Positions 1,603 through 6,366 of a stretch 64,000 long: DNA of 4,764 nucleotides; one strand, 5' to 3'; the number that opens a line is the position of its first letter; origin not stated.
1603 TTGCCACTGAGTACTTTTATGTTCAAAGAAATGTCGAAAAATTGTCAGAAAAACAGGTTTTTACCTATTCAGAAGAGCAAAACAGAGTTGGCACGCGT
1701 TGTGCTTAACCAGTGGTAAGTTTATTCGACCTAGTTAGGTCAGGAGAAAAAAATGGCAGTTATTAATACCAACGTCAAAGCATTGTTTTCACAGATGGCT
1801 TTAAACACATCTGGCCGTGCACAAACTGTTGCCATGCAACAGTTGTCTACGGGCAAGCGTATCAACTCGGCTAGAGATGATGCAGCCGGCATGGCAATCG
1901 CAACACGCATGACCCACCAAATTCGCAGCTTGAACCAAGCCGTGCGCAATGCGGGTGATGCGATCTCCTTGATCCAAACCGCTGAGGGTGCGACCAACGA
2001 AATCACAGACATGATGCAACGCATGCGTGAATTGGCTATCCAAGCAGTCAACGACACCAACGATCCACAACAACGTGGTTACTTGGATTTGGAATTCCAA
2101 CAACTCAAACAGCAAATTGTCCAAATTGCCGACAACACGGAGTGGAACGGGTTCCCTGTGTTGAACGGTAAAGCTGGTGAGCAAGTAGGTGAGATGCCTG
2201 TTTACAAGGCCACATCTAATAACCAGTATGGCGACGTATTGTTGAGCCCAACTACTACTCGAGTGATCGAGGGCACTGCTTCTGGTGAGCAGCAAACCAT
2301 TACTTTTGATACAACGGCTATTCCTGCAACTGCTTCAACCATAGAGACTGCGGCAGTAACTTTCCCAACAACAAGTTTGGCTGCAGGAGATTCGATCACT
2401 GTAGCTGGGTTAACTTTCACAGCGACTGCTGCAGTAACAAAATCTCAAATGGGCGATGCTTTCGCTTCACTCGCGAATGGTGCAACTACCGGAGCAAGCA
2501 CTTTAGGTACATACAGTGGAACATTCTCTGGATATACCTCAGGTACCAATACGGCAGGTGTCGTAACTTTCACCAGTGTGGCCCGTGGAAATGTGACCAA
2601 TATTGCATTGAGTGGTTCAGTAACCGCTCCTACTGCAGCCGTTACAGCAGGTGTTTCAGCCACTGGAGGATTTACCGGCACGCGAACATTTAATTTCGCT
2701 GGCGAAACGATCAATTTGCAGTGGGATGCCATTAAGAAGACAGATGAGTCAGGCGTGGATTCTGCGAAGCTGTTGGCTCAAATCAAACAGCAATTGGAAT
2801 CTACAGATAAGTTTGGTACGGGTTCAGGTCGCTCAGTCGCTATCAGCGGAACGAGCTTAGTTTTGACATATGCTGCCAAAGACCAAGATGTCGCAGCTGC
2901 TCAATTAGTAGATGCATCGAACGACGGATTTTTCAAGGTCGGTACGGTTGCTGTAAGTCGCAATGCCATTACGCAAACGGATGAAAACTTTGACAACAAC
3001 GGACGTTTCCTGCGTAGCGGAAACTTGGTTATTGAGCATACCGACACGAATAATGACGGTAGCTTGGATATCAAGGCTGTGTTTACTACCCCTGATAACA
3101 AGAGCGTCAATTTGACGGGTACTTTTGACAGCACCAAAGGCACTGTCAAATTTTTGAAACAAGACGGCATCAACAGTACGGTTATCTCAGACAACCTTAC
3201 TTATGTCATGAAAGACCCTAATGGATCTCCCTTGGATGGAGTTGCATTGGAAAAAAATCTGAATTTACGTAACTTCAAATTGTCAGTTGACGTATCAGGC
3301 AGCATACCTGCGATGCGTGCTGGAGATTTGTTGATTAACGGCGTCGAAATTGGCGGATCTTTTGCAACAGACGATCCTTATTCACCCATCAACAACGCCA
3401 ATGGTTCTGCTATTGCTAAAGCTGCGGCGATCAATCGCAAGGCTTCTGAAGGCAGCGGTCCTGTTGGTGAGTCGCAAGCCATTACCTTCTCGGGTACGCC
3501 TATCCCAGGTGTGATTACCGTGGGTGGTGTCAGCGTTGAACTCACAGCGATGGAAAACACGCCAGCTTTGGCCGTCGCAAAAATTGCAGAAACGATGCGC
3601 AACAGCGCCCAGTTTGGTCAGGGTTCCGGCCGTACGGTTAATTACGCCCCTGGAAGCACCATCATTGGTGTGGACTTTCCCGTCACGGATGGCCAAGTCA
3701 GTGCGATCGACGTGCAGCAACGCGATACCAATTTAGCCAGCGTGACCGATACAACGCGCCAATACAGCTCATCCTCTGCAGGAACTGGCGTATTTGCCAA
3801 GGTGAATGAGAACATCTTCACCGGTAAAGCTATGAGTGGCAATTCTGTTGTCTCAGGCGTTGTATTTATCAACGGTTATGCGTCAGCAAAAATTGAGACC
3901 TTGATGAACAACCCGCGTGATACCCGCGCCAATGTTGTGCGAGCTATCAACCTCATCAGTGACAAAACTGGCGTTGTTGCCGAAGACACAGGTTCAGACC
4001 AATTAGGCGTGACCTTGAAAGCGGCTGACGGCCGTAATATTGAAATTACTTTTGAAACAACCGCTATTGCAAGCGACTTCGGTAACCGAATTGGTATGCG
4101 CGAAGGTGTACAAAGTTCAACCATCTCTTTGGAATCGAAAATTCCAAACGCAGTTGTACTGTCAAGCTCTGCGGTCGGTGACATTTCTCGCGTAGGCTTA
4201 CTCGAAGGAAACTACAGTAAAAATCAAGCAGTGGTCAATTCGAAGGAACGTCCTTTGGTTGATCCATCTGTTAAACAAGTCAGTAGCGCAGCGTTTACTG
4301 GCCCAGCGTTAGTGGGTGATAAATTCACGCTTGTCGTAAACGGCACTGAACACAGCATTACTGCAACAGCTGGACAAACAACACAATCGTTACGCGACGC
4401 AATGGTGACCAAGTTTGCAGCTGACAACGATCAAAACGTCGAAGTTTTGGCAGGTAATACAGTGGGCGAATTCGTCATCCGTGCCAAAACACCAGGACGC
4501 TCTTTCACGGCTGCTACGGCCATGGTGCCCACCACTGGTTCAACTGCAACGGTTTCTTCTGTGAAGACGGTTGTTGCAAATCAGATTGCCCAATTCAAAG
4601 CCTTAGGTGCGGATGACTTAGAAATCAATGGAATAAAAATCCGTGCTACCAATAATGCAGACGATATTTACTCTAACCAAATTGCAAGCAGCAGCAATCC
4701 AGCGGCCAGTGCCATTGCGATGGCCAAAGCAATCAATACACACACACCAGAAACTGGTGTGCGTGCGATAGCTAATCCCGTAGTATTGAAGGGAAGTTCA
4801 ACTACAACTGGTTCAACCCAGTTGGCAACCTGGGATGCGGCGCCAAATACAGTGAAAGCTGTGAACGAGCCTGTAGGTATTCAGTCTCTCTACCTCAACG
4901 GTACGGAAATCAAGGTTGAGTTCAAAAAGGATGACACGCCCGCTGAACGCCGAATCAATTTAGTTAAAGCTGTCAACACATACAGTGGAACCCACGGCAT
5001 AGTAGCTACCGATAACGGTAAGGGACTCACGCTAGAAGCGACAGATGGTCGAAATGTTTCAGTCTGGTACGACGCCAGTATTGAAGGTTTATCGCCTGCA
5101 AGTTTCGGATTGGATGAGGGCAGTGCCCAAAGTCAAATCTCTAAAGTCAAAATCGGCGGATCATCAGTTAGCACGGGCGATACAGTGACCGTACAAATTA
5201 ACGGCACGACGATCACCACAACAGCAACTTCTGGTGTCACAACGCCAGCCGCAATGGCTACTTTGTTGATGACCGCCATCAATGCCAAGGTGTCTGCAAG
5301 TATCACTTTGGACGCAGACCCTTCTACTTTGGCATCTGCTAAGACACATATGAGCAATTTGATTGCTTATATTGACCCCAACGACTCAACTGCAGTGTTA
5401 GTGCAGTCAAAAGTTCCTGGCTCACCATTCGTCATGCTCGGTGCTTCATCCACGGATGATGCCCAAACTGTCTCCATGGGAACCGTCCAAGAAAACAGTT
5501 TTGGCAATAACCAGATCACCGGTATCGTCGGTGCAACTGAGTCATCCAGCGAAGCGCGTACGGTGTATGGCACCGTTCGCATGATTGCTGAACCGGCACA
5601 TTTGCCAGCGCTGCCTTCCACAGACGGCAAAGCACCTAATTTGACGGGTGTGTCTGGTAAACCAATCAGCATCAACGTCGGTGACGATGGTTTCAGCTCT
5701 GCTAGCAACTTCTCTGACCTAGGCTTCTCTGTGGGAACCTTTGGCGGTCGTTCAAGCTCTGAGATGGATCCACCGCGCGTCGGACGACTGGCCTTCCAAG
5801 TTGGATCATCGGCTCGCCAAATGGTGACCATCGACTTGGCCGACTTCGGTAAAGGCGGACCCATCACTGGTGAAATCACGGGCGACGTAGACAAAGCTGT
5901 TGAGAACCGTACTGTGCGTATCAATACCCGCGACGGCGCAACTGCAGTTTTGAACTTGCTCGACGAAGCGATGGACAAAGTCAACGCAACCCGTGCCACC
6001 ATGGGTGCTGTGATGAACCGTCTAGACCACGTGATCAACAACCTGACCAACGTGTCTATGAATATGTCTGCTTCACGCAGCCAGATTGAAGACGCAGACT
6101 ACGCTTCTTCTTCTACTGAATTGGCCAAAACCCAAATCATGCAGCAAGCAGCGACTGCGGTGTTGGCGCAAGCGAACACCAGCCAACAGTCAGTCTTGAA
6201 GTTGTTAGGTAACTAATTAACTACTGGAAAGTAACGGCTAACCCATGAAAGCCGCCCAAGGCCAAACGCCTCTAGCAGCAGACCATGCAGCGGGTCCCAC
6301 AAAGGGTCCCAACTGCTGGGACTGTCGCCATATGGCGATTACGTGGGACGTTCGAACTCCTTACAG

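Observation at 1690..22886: Non-canonical sigma-54-driven flagellar system with enlarged components in an apparent Comamonadaceae host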

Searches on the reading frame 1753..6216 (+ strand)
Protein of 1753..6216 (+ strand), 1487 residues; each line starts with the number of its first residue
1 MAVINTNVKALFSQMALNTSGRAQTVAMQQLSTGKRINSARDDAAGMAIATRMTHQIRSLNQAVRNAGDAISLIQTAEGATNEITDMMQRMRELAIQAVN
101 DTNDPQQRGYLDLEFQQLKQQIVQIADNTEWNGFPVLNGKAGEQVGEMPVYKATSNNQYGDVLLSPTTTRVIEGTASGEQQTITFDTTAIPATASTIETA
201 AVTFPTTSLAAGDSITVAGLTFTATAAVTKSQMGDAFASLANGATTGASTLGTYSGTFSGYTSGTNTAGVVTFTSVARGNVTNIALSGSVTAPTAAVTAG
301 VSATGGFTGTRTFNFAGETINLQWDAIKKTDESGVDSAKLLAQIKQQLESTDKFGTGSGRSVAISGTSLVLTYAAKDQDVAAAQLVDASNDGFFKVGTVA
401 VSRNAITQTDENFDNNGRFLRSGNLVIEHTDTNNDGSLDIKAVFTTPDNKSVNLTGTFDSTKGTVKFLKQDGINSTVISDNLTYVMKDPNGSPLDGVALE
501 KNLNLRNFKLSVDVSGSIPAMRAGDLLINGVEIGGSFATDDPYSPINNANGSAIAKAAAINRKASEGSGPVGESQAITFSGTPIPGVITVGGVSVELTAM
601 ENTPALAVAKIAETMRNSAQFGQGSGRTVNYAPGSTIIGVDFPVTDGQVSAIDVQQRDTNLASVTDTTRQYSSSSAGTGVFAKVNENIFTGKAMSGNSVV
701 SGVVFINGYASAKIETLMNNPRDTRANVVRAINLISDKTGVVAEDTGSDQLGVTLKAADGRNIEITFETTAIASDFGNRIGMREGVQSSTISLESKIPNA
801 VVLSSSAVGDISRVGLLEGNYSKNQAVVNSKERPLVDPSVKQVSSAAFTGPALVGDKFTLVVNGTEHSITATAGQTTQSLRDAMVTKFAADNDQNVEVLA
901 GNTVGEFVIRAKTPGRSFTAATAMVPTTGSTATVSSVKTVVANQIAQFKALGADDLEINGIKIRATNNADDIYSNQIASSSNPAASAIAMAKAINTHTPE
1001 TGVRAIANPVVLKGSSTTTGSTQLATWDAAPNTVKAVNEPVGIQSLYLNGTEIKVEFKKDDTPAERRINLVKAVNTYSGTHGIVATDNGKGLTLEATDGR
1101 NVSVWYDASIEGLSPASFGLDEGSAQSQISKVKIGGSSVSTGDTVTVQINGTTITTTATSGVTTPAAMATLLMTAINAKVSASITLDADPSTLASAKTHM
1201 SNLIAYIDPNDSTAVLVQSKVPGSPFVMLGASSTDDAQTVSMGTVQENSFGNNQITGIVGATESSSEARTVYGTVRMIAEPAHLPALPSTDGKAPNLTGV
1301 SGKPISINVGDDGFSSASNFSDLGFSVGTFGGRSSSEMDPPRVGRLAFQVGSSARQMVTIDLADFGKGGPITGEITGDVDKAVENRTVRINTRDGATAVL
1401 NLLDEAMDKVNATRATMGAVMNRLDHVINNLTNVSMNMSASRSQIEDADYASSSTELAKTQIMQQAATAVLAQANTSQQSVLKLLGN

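Call 3: search_protein_families(library=pfam, proteins=[window:1753-6216:+])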
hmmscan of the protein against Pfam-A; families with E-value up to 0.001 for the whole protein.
window:1753-6216:+ (1487 aa): 2 families
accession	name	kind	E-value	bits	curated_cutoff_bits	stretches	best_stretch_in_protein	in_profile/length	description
PF00669.25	Flagellin_N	-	2.7e-37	128.4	26.6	1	4-140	1-137/139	Bacterial flagellin N-terminal helical region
PF00700.27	Flagellin_C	-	1.7e-23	83.2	23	1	1401-1485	2-86/86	Bacterial flagellin C-terminal helical region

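Call 46: search_solved_structures(query=window:1753-6213:+, max_evalue=0.01)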
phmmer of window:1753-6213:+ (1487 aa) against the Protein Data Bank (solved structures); distinct sequences matched with E-value up to 0.01: 82 (the best 60 are shown).
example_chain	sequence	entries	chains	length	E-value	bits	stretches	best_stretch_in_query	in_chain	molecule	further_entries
6b5b_F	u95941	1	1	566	3.4e-56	194.1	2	3-276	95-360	Flagellin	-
9p7r_A1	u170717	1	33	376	2.8e-53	184.4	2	4-144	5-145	Flagellin B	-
9n8g_A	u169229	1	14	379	6e-49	170.1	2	4-144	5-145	Flagellin A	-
9rcb_A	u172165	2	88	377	1.3e-48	168.9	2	4-144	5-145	Flagellin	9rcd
9n8m_M1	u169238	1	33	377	9.7e-47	162.7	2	4-141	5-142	Flagellin C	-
9atl_A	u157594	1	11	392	3.2e-46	161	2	3-267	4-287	Flagellin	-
9n8a_A1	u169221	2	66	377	7.8e-46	159.8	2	4-141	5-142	Flagellin D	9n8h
9n8b_A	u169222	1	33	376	1e-45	159.4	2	4-141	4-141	Flagellin D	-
9atb_A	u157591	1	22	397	6.5e-44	153.4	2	3-252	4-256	Flagellin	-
8jmv_A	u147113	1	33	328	1.2e-43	152.5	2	4-142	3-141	Flagella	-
5wk5_A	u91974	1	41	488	1.3e-42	149.1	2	3-292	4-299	B-type flagellin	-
5wk6_A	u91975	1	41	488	5.5e-42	147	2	3-292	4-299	B-type flagellin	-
9pim_CJ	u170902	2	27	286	7.9e-42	146.5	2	3-150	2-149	Flagellin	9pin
8sug_A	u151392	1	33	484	1.4e-41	145.7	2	4-296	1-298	B-type flagellin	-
9ofn_1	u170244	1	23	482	5.3e-41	143.8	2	3-332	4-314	FliC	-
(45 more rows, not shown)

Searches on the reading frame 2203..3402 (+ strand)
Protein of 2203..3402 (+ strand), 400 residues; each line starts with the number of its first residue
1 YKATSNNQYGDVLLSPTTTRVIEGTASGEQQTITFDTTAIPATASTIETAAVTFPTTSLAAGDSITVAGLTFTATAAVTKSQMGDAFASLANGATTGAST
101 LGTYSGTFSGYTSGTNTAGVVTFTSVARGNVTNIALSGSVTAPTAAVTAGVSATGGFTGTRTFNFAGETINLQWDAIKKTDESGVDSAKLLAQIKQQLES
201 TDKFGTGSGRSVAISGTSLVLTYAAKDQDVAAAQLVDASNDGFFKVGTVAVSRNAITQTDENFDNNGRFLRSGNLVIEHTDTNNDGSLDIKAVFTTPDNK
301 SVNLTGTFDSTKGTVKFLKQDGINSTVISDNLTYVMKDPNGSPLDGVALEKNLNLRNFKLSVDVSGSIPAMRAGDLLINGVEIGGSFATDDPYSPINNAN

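Call 49: search_protein_families(library=pfam, max_evalue=1, proteins=[window:2203-3402:+])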
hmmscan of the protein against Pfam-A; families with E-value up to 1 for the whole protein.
window:2203-3402:+ (400 aa): 1 family
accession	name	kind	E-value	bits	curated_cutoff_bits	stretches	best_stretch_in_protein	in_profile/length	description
PF05354.17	Phage_attach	-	0.6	11.2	26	1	19-78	30-86/99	Phage Head-Tail Attachment protein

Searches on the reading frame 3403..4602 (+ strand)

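Call 49: search_protein_families(library=pfam, max_evalue=1, proteins=[window:3403-4602:+])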
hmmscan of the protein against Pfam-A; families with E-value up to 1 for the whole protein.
window:3403-4602:+ (400 aa): 3 families
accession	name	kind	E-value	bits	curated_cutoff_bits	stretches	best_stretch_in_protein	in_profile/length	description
PF07196.18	Flagellin_IN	-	0.12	13.1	22.7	0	176-204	24-52/55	Flagellin hook IN motif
PF02210.31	Laminin_G_2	-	0.23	12.4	22.9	1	87-143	42-99/126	Laminin G domain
PF18788.6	DarA_N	-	0.55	10.5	27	0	79-114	41-75/122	Defence against restriction A N-terminal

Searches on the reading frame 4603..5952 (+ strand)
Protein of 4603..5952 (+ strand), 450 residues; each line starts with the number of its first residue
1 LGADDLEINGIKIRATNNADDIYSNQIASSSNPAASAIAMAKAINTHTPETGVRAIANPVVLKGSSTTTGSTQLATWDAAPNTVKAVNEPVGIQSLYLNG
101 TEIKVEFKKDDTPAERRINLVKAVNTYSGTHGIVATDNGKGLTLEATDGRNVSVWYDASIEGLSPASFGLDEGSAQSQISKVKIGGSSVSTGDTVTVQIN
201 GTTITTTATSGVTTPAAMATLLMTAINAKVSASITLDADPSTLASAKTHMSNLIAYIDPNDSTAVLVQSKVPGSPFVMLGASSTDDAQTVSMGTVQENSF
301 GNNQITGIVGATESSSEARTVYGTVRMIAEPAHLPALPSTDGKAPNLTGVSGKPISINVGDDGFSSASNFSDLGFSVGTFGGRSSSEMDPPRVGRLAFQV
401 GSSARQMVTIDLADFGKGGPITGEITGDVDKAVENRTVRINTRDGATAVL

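Call 49: search_protein_families(library=pfam, max_evalue=1, proteins=[window:4603-5952:+])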
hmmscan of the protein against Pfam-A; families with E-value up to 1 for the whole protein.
window:4603-5952:+ (450 aa): 1 family
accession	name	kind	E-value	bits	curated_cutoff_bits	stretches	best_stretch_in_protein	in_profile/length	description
PF24419.1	Cupin_NOL9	-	0.22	11.4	27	0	196-268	37-109/152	Polynucleotide 5'-hydroxyl-kinase NOL9, N-terminal domain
